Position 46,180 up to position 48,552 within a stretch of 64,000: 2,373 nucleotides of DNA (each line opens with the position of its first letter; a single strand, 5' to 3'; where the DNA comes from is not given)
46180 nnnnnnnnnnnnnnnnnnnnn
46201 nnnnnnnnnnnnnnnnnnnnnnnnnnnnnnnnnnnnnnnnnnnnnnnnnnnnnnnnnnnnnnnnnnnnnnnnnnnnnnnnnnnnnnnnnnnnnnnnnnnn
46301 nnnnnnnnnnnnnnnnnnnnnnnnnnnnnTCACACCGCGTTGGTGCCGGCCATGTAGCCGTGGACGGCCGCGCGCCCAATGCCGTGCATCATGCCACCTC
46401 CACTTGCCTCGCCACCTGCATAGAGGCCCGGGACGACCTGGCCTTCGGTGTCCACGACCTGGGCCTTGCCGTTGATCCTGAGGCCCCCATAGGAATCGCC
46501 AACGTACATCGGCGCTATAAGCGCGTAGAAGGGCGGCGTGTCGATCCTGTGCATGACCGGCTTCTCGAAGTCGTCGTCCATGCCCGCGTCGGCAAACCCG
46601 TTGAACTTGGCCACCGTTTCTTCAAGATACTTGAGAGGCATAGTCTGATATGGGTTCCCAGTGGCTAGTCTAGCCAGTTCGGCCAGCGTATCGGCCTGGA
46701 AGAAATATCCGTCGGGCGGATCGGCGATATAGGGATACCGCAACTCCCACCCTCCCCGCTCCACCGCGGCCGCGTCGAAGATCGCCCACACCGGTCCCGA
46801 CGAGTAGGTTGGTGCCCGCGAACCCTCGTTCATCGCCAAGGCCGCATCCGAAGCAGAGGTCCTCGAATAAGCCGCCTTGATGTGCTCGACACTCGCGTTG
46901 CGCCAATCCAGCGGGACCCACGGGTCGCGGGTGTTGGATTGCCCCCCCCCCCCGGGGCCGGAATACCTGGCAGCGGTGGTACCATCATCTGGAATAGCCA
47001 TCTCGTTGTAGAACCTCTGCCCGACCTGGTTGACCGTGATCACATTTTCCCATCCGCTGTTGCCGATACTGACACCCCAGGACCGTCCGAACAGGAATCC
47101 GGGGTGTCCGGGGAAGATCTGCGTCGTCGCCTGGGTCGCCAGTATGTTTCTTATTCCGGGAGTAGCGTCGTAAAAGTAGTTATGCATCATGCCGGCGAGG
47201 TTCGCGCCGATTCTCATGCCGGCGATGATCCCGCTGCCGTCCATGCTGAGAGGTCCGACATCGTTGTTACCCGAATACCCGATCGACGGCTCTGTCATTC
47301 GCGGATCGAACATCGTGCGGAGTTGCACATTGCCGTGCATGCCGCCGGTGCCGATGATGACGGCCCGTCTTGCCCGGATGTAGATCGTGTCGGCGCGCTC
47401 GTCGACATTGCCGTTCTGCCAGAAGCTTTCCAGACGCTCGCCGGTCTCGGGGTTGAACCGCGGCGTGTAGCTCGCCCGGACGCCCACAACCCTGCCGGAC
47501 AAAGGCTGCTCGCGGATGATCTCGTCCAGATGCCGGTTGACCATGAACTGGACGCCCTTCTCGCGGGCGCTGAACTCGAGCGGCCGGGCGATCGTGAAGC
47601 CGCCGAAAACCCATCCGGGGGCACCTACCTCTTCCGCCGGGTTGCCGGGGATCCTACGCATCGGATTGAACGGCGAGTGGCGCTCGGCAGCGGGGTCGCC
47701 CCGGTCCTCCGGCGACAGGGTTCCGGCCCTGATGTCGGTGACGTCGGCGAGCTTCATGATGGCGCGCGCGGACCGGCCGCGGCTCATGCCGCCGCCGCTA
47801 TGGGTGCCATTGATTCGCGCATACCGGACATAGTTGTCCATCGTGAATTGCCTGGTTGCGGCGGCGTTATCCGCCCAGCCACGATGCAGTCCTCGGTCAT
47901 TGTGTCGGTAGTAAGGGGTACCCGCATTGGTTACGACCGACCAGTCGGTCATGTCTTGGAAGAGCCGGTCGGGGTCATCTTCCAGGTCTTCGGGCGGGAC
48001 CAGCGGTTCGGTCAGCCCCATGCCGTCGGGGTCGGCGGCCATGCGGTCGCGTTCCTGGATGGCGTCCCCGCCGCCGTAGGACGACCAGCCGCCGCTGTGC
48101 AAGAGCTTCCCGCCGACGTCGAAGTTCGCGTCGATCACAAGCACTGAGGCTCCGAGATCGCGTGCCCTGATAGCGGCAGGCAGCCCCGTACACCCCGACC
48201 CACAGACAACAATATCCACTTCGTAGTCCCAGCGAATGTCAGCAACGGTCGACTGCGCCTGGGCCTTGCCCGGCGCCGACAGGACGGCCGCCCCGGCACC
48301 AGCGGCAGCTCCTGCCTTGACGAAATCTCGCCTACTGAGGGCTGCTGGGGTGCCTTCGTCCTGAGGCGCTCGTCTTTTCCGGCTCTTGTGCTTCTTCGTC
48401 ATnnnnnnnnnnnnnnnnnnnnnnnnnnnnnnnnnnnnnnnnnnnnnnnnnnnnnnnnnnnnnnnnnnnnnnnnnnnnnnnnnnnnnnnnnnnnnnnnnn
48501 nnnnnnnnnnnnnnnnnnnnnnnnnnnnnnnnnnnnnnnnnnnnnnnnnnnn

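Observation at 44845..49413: IS-bracketed, GC-rich operon: secreted cytochrome c, Tat-exported flavoprotein, acidic multi-Ig protein, small ORF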

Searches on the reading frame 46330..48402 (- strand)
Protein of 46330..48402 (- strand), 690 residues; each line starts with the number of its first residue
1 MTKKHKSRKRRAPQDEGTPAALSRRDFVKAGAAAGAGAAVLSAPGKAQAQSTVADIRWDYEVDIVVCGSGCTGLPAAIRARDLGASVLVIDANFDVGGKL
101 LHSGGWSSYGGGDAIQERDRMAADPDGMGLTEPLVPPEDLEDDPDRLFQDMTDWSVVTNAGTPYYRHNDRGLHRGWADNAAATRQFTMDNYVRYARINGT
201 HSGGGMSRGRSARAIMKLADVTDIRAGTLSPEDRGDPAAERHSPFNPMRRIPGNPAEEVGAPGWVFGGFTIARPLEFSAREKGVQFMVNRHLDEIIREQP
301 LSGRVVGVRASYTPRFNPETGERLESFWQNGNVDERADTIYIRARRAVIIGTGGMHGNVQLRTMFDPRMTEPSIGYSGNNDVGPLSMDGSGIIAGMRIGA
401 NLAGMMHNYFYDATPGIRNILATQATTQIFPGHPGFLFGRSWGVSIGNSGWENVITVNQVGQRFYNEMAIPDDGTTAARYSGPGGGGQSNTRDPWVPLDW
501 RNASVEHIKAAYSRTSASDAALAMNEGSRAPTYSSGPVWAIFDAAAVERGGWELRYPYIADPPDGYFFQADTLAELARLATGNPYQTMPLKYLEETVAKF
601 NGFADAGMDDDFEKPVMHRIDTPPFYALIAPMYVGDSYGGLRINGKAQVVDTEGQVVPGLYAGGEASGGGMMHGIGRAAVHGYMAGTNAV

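Call 3: search_protein_families(library=pfam, proteins=[window:46330-48402:-], max_evalue=0.01)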
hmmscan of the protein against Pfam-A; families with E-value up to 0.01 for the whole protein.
window:46330-48402:- (690 aa): 8 families
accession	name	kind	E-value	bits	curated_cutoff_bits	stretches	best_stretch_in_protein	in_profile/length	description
PF00890.30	FAD_binding_2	-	7.7e-26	91.7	20.4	2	169-677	76-408/414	FAD binding domain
PF12831.13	FAD_oxidored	-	5e-06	26.5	27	1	63-103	1-41/416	FAD dependent oxidoreductase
PF03486.20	HI0933_like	-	6.2e-06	26.3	50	1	63-105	2-44/244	HI0933-like protein Rossmann domain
PF01266.30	DAO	-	5e-05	23.4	27.9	1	63-361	1-209/353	FAD dependent oxidoreductase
PF10518.14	TAT_signal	-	0.0002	21.6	22.7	1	22-40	2-20/21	TAT (twin-arginine translocation) pathway signal sequence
PF07992.20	Pyr_redox_2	-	0.00086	19.3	26.1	1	62-93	143-174/291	Pyridine nucleotide-disulphide oxidoreductase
PF13450.12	NAD_binding_8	-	0.0024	18.5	21.9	1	67-99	2-34/68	NAD(P)-binding Rossmann-like domain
PF01262.27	AlaDh_PNT_C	-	0.004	17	23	1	42-96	12-63/214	Alanine dehydrogenase/PNT, C-terminal domain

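Call 4: search_protein_families(library=ncbifam, proteins=[window:46330-48402:-], max_evalue=0.01)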
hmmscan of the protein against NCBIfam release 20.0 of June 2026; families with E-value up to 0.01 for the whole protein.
window:46330-48402:- (690 aa): 35 families (the best 25 are shown)
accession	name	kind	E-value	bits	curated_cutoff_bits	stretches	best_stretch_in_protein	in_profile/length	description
TIGR01813.1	flavo_cyto_c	subfamily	2.3e-35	122.2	285.45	3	564-678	317-427/444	flavocytochrome c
NF009478.0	PRK12844.1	equivalog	6.3e-29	100.7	789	3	534-685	372-544/559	3-ketosteroid-delta-1-dehydrogenase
NF005511.0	PRK07121.1-4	equivalog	9.4e-29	100.2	466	3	54-128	13-86/553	FAD-binding protein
NF005510.0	PRK07121.1-3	subfamily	1.5e-25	89.9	481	3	587-677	370-466/492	FAD-binding protein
NF004789.0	PRK06134.1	subfamily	4.8e-24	84.8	747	2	564-674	423-544/581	FAD-dependent oxidoreductase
NF005882.1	PRK07843.1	equivalog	6.1e-24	84.4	788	3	520-686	353-544/547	3-oxosteroid 1-dehydrogenase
NF009473.0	PRK12835.1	subfamily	1.1e-22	80.3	837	3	565-685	425-562/585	FAD-binding protein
NF009477.0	PRK12843.1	equivalog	1.2e-20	73.5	758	2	537-667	394-539/578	FAD-dependent oxidoreductase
NF053717.1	VnlPnlRedVprA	equivalog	1.4e-20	73.6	600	2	565-669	350-448/481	vinyl phenol reductase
NF005509.0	PRK07121.1-2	subfamily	4.5e-20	71.7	630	2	36-118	17-99/527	FAD-binding protein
NF005512.0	PRK07121.1-5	subfamily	2.6e-19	69.1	812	2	56-121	16-81/489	FAD-binding protein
NF009474.0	PRK12837.1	equivalog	3e-18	65.9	675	2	565-666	370-478/513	FAD-binding protein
NF053677.1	Desat2ChcC2Cyan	equivalog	1.1e-16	60.3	900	2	539-687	379-549/558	4-oxocyclohex-2-ene-1-carboxylate 5-dehydrogenase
NF005064.0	PRK06481.1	equivalog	6.4e-16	58.1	542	1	587-677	389-479/506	flavocytochrome c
NF009476.0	PRK12839.1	equivalog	4.2e-15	54.9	940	2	60-108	7-55/572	FAD-dependent oxidoreductase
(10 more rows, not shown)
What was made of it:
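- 46330..48402 (-): Tat-exported FAD flavoprotein, 690 aa, of the PF00890 fumarate-reductase/KstD superfamily. It belongs to a new subfamily with an extra segment of about 130-140 aa and a divergent substrate (capping) domain. It is the catalytic subunit. Family scans in calls 3 and 4.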

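Call 5: find_homologous_proteins(query=window:46330-48402:-)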
Query window:46330-48402:- (690 aa): 1140 proteins with E <= 0.001 among 8000 candidates; the best 120 are listed.
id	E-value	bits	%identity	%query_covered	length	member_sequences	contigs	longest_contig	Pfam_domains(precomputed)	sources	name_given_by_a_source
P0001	0.0e+0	1589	100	100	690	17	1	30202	PF00890.31,PF03486.21,PF12831.14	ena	-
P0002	0.0e+0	1110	72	99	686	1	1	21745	PF01266.31,PF00890.31,PF03486.21,PF01262.28,PF12831.14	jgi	jgi:hypothetical protein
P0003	0.0e+0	1109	71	100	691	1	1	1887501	PF01266.31,PF00890.31,PF03486.21,PF01262.28,PF12831.14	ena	-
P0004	0.0e+0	1109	71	100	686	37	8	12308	PF01266.31,PF00890.31,PF03486.21,PF01262.28,PF12831.14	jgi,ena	-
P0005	0.0e+0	1106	72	97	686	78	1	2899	PF01266.31,PF00890.31,PF03486.21,PF01262.28,PF12831.14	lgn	-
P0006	0.0e+0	1102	71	100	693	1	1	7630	PF01266.31,PF00890.31,PF03486.21,PF01262.28,PF12831.14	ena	-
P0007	0.0e+0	1099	71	99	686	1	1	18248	PF01266.31,PF00890.31,PF03486.21,PF01262.28,PF12831.14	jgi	jgi:hypothetical protein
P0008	0.0e+0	1098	72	98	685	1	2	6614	PF01266.31,PF00890.31,PF03486.21,PF01262.28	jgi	jgi:hypothetical protein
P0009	0.0e+0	1098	70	100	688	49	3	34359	PF01266.31,PF00890.31,PF03486.21,PF01262.28,PF12831.14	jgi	jgi:hypothetical protein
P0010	0.0e+0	1097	70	99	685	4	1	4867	PF01266.31,PF00890.31,PF03486.21,PF01262.28,PF12831.14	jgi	jgi:hypothetical protein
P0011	0.0e+0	1096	70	100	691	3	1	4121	PF01266.31,PF00890.31,PF03486.21,PF12831.14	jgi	jgi:hypothetical protein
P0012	0.0e+0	1096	71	99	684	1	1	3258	PF01266.31,PF00890.31,PF03486.21,PF01262.28,PF12831.14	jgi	jgi:hypothetical protein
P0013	0.0e+0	1096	71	97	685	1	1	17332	PF01266.31,PF00890.31,PF03486.21,PF01262.28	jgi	jgi:hypothetical protein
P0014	0.0e+0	1094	71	99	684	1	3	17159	PF01266.31,PF00890.31,PF03486.21,PF01262.28,PF12831.14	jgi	jgi:hypothetical protein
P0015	0.0e+0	1094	71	99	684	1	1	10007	PF01266.31,PF00890.31,PF03486.21,PF01262.28,PF12831.14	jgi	jgi:hypothetical protein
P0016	0.0e+0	1094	71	99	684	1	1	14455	PF01266.31,PF00890.31,PF03486.21,PF01262.28,PF12831.14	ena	-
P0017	0.0e+0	1094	70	99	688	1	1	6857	PF01266.31,PF00890.31,PF03486.21,PF01262.28,PF12831.14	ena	-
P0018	0.0e+0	1093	70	100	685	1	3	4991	PF01266.31,PF00890.31,PF03486.21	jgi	jgi:hypothetical protein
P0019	0.0e+0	1092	72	97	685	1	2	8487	PF01266.31,PF00890.31,PF03486.21,PF01262.28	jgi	jgi:hypothetical protein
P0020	0.0e+0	1090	70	99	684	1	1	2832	PF01266.31,PF00890.31,PF03486.21,PF01262.28,PF12831.14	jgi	jgi:hypothetical protein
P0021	0.0e+0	1090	70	100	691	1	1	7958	PF01266.31,PF00890.31,PF03486.21,PF12831.14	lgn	-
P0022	0.0e+0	1090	70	99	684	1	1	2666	PF01266.31,PF00890.31,PF03486.21,PF01262.28,PF12831.14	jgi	jgi:hypothetical protein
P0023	0.0e+0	1090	70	99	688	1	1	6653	PF01266.31,PF00890.31,PF03486.21,PF01262.28,PF12831.14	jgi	jgi:hypothetical protein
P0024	0.0e+0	1088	70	99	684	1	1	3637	PF01266.31,PF00890.31,PF03486.21,PF01262.28,PF12831.14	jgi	jgi:hypothetical protein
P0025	0.0e+0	1088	71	97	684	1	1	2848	PF01266.31,PF00890.31,PF03486.21,PF01262.28,PF12831.14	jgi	jgi:hypothetical protein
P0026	0.0e+0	1088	71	97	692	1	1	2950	PF01266.31,PF00890.31,PF03486.21,PF01262.28,PF12831.14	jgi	jgi:FAD binding domain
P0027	0.0e+0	1087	69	100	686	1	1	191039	PF01266.31,PF00890.31,PF03486.21,PF12831.14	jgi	jgi:FAD binding domain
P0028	0.0e+0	1087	70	99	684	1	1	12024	PF01266.31,PF00890.31,PF03486.21,PF01262.28,PF12831.14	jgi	jgi:hypothetical protein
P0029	0.0e+0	1086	70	99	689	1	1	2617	PF01266.31,PF00890.31,PF03486.21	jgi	jgi:hypothetical protein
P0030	0.0e+0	1086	70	100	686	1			PF01266.31,PF00890.31,PF03486.21,PF12831.14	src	-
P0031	0.0e+0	1086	70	100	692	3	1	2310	PF01266.31,PF00890.31,PF03486.21,PF12831.14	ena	-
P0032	0.0e+0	1086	69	100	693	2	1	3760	PF01266.31,PF00890.31,PF03486.21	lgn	-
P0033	0.0e+0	1084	70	97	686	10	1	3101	PF01266.31,PF00890.31,PF03486.21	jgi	jgi:hypothetical protein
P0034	0.0e+0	1084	69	100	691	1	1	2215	PF01266.31,PF00890.31,PF03486.21,PF12831.14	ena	-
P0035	0.0e+0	1084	70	99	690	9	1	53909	PF01266.31,PF00890.31,PF03486.21,PF01262.28,PF12831.14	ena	-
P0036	0.0e+0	1084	71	97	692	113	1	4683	PF01266.31,PF00890.31,PF03486.21,PF12831.14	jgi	jgi:hypothetical protein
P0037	0.0e+0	1083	69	100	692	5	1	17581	PF01266.31,PF00890.31,PF03486.21,PF12831.14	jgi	jgi:hypothetical protein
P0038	0.0e+0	1082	69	100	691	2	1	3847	PF01266.31,PF00890.31,PF03486.21,PF12831.14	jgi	jgi:hypothetical protein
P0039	0.0e+0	1082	69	99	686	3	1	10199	PF01266.31,PF00890.31,PF03486.21,PF12831.14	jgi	jgi:hypothetical protein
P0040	0.0e+0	1082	71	97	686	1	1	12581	PF01266.31,PF00890.31,PF03486.21,PF01262.28,PF12831.14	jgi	jgi:hypothetical protein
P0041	0.0e+0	1082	70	100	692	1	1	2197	PF01266.31,PF00890.31,PF03486.21,PF01262.28,PF12831.14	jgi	jgi:hypothetical protein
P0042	0.0e+0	1081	69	100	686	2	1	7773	PF01266.31,PF00890.31,PF03486.21,PF01262.28,PF12831.14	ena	-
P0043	0.0e+0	1080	70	100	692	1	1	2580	PF01266.31,PF00890.31,PF03486.21,PF01262.28,PF12831.14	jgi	jgi:hypothetical protein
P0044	0.0e+0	1080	70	99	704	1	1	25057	PF01266.31,PF00890.31,PF03486.21,PF01262.28,PF12831.14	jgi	jgi:FAD binding domain-containing protein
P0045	0.0e+0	1080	72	92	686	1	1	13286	PF01266.31,PF00890.31,PF03486.21,PF12831.14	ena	-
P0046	0.0e+0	1079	70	100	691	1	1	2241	PF01266.31,PF00890.31,PF03486.21,PF01262.28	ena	-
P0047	0.0e+0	1079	69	100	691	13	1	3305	PF01266.31,PF00890.31,PF03486.21,PF12831.14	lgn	-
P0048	0.0e+0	1078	70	100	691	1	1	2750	PF01266.31,PF00890.31,PF03486.21,PF01262.28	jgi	-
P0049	0.0e+0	1078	69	100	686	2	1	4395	PF01266.31,PF00890.31,PF03486.21,PF01262.28,PF12831.14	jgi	jgi:hypothetical protein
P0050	0.0e+0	1077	69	97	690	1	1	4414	PF01266.31,PF10518.15,PF00890.31,PF03486.21,PF01262.28,PF12831.14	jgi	jgi:hypothetical protein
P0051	0.0e+0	1077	69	97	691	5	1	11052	PF01266.31,PF00890.31,PF03486.21,PF12831.14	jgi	jgi:hypothetical protein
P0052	0.0e+0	1077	71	97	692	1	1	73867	PF01266.31,PF00890.31,PF03486.21,PF01262.28,PF12831.14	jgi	jgi:FAD binding domain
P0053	0.0e+0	1077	69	100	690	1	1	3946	PF01266.31,PF00890.31,PF03486.21,PF01262.28,PF12831.14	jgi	jgi:hypothetical protein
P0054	0.0e+0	1077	69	97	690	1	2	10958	PF01266.31,PF10518.15,PF00890.31,PF03486.21,PF12831.14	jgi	jgi:hypothetical protein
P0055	0.0e+0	1076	69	100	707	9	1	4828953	PF00890.31,PF03486.21,PF01262.28,PF12831.14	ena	-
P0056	0.0e+0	1076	70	100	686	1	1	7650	PF01266.31,PF00890.31,PF03486.21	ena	-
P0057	0.0e+0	1076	69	97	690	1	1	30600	PF01266.31,PF00890.31,PF03486.21,PF01262.28,PF12831.14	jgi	jgi:hypothetical protein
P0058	0.0e+0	1076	69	100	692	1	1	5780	PF01266.31,PF00890.31,PF03486.21,PF01262.28,PF12831.14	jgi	jgi:hypothetical protein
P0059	0.0e+0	1075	70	97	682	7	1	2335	PF01266.31,PF00890.31,PF03486.21,PF01262.28,PF12831.14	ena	-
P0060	0.0e+0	1075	70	100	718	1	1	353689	PF01266.31,PF00890.31,PF03486.21,PF12831.14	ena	-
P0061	0.0e+0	1074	69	97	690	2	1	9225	PF01266.31,PF00890.31,PF03486.21,PF01262.28,PF12831.14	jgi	jgi:hypothetical protein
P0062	0.0e+0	1074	69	100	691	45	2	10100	PF01266.31,PF00890.31,PF03486.21,PF12831.14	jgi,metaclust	metaclust:\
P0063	0.0e+0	1074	69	100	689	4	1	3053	PF01266.31,PF00890.31,PF03486.21,PF01262.28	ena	-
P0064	0.0e+0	1073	69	100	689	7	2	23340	PF01266.31,PF00890.31,PF03486.21,PF01262.28,PF12831.14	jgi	-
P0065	0.0e+0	1073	70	97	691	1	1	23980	PF01266.31,PF00890.31,PF03486.21,PF12831.14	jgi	jgi:hypothetical protein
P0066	0.0e+0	1073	69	100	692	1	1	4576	PF01266.31,PF00890.31,PF03486.21,PF01262.28,PF12831.14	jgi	jgi:FAD binding domain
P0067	0.0e+0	1073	69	100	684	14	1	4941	PF01266.31,PF00890.31,PF03486.21,PF12831.14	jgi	jgi:FAD binding domain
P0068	0.0e+0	1071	69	99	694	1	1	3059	PF01266.31,PF00890.31,PF03486.21,PF01262.28,PF12831.14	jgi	jgi:hypothetical protein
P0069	0.0e+0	1071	68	100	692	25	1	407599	PF01266.31,PF00890.31,PF03486.21,PF12831.14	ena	-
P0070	0.0e+0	1071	69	99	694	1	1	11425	PF01266.31,PF00890.31,PF03486.21,PF01262.28,PF12831.14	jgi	jgi:hypothetical protein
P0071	0.0e+0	1070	68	99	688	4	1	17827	PF01266.31,PF10518.15,PF00890.31,PF03486.21,PF12831.14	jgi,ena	-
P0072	0.0e+0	1070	69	100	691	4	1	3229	PF01266.31,PF00890.31,PF03486.21,PF12831.14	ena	-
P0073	0.0e+0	1069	68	99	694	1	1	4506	PF01266.31,PF00890.31,PF03486.21,PF01262.28,PF12831.14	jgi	jgi:hypothetical protein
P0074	0.0e+0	1069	69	97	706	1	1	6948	PF01266.31,PF00890.31,PF03486.21,PF01262.28,PF12831.14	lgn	-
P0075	0.0e+0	1069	68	99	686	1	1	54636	PF01266.31,PF00890.31,PF07992.21,PF03486.21,PF12831.14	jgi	jgi:hypothetical protein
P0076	0.0e+0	1067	69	100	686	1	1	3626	PF01266.31,PF00890.31,PF03486.21,PF12831.14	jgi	jgi:hypothetical protein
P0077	0.0e+0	1067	69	99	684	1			PF01266.31,PF00890.31,PF03486.21,PF01262.28,PF12831.14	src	-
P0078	0.0e+0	1067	68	100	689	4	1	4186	PF01266.31,PF00890.31,PF03486.21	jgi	jgi:hypothetical protein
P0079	0.0e+0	1067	70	97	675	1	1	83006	PF01266.31,PF00890.31,PF03486.21,PF01262.28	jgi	jgi:hypothetical protein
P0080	0.0e+0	1066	68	100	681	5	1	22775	PF01266.31,PF00890.31,PF03486.21,PF01262.28,PF12831.14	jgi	jgi:hypothetical protein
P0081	0.0e+0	1063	69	97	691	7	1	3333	PF01266.31,PF00890.31,PF03486.21,PF01262.28,PF12831.14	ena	-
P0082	0.0e+0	1061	71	95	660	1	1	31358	PF01266.31,PF00890.31,PF03486.21,PF01262.28,PF12831.14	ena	-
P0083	0.0e+0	1061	67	100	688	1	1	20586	PF01266.31,PF00890.31,PF03486.21,PF12831.14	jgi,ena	-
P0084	0.0e+0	1059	69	97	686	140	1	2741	PF01266.31,PF00890.31,PF03486.21,PF01262.28,PF12831.14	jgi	jgi:hypothetical protein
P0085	0.0e+0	1058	69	97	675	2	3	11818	PF01266.31,PF00890.31,PF03486.21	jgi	jgi:hypothetical protein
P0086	0.0e+0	1054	69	97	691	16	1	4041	PF01266.31,PF00890.31,PF03486.21,PF12831.14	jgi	jgi:hypothetical protein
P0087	0.0e+0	1054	68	100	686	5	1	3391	PF01266.31,PF00890.31,PF03486.21,PF01262.28,PF12831.14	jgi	-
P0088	0.0e+0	1054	67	99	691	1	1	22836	PF01266.31,PF00890.31,PF03486.21,PF12831.14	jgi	jgi:hypothetical protein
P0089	0.0e+0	1053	69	100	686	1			PF01266.31,PF00890.31,PF03486.21,PF01262.28,PF12831.14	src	-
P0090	0.0e+0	1052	69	100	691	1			PF01266.31,PF00890.31,PF01262.28,PF12831.14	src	-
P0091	0.0e+0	1050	67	99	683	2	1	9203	PF01266.31,PF00890.31,PF03486.21,PF12831.14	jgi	jgi:hypothetical protein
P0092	0.0e+0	1050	67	100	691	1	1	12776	PF01266.31,PF00890.31,PF03486.21,PF12831.14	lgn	-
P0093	0.0e+0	1047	68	97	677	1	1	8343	PF01266.31,PF00890.31,PF03486.21,PF01262.28,PF12831.14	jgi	jgi:FAD binding domain-containing protein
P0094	0.0e+0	1047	67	100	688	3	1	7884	PF01266.31,PF00890.31,PF03486.21,PF12831.14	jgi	jgi:FAD binding domain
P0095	0.0e+0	1046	67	100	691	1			PF01266.31,PF00890.31,PF03486.21,PF12831.14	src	-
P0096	0.0e+0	1045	67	100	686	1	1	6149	PF01266.31,PF00890.31,PF03486.21,PF01262.28,PF12831.14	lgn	-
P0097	0.0e+0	1045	66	100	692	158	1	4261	PF01266.31,PF00890.31,PF03486.21,PF01262.28,PF12831.14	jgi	jgi:succinate dehydrogenase/fumarate reductase flavoprotein subunit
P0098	0.0e+0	1042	67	100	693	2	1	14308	PF01266.31,PF00890.31,PF03486.21,PF01262.28,PF12831.14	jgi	jgi:hypothetical protein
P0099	0.0e+0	1040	67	100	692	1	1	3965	PF01266.31,PF00890.31,PF03486.21,PF01262.28,PF12831.14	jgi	-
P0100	0.0e+0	1040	67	100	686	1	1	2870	PF01266.31,PF00890.31,PF03486.21,PF01262.28,PF12831.14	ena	-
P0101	0.0e+0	1037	67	100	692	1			PF01266.31,PF00890.31,PF03486.21,PF12831.14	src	-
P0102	0.0e+0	1033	66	100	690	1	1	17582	PF01266.31,PF00890.31,PF07992.21,PF03486.21,PF12831.14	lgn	-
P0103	0.0e+0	1021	63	100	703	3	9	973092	PF01266.31,PF00890.31,PF03486.21,PF12831.14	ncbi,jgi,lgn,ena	-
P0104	0.0e+0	1021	65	99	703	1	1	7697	PF01266.31,PF00890.31,PF03486.21,PF12831.14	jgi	jgi:hypothetical protein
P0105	0.0e+0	1015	64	100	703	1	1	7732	PF01266.31,PF00890.31,PF03486.21,PF12831.14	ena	-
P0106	0.0e+0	1011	66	100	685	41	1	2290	PF01266.31,PF00890.31,PF03486.21,PF12831.14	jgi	jgi:hypothetical protein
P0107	1.7e-297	1007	65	100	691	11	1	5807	PF01266.31,PF00890.31,PF03486.21,PF01262.28,PF12831.14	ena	-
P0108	1.2e-294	997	66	99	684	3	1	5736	PF01266.31,PF00890.31,PF03486.21,PF12831.14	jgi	jgi:FAD binding domain/HI0933-like protein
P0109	9.0e-294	995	66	99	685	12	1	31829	PF01266.31,PF00890.31,PF03486.21,PF12831.14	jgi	jgi:hypothetical protein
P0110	8.1e-293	991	64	100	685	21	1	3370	PF01266.31,PF00890.31,PF03486.21,PF12831.14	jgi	jgi:hypothetical protein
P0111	9.2e-292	988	65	100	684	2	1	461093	PF01266.31,PF00890.31,PF03486.21,PF12831.14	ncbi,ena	-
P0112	4.3e-291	986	65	99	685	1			PF01266.31,PF00890.31,PF03486.21,PF12831.14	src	-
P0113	1.1e-290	984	67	95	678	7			PF01266.31,PF00890.31,PF03486.21,PF01262.28,PF12831.14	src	-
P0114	9.5e-290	981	64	100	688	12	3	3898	PF01266.31,PF00890.31,PF03486.21,PF12831.14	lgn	-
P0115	1.4e-288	977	66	98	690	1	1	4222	PF01266.31,PF00890.31,PF03486.21,PF12831.14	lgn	-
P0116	2.0e-288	977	66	94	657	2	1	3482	PF01266.31,PF13450.13,PF00890.31,PF03486.21,PF01262.28,PF12831.14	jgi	jgi:hypothetical protein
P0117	1.2e-287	974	64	99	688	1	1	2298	PF01266.31,PF00890.31,PF07992.21,PF03486.21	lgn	-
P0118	1.4e-287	974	65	97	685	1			PF01266.31,PF00890.31,PF03486.21,PF12831.14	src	-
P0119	3.6e-287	973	65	97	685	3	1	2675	PF01266.31,PF00890.31,PF07992.21,PF03486.21,PF01262.28,PF12831.14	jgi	jgi:hypothetical protein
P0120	4.2e-285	966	63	100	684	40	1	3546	PF01266.31,PF00890.31,PF12831.14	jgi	jgi:hypothetical protein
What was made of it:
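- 46330..48402 (-): More than 1140 homologues were found, all unnamed (call 5).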

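Call 7: find_encoding_contigs(protein=P0003, flank=8000, max_places=2)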
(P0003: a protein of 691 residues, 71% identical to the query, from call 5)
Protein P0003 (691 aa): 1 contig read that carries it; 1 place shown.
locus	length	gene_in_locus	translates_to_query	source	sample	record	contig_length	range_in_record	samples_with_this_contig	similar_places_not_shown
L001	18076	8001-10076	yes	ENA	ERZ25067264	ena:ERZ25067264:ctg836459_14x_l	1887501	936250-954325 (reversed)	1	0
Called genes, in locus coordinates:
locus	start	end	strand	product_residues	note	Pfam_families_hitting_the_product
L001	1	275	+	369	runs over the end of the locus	PF13776:DUF4172, PF02661:Fic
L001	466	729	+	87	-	PF01527:HTH_Tnp_1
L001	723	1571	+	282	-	PF13276:HTH_21, PF00665:rve, PF13683:rve_3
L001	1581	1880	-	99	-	PF00158:Sigma54_activat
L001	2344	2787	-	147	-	PF15738:YafQ_toxin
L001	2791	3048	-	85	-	PF04221:RelB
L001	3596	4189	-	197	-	PF17762:HTH_ParB (faint)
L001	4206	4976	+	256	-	-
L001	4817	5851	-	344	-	PF01548:DEDD_Tnp_IS110, PF02371:Transposase_20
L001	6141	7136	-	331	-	PF01569:PAP2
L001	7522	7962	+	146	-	PF00069:Pkinase, PF07714:PK_Tyr_Ser-Thr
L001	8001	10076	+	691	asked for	PF01262:AlaDh_PNT_C (weak), PF00890:FAD_binding_2 (weak), PF01266:DAO, PF03486:HI0933_like (weak), PF12831:FAD_oxidored (faint), PF00890:FAD_binding_2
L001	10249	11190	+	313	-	-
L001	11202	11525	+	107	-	-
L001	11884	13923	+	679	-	PF00501:AMP-binding, PF00109:ketoacyl-synt, PF02801:Ketoacyl-synt_C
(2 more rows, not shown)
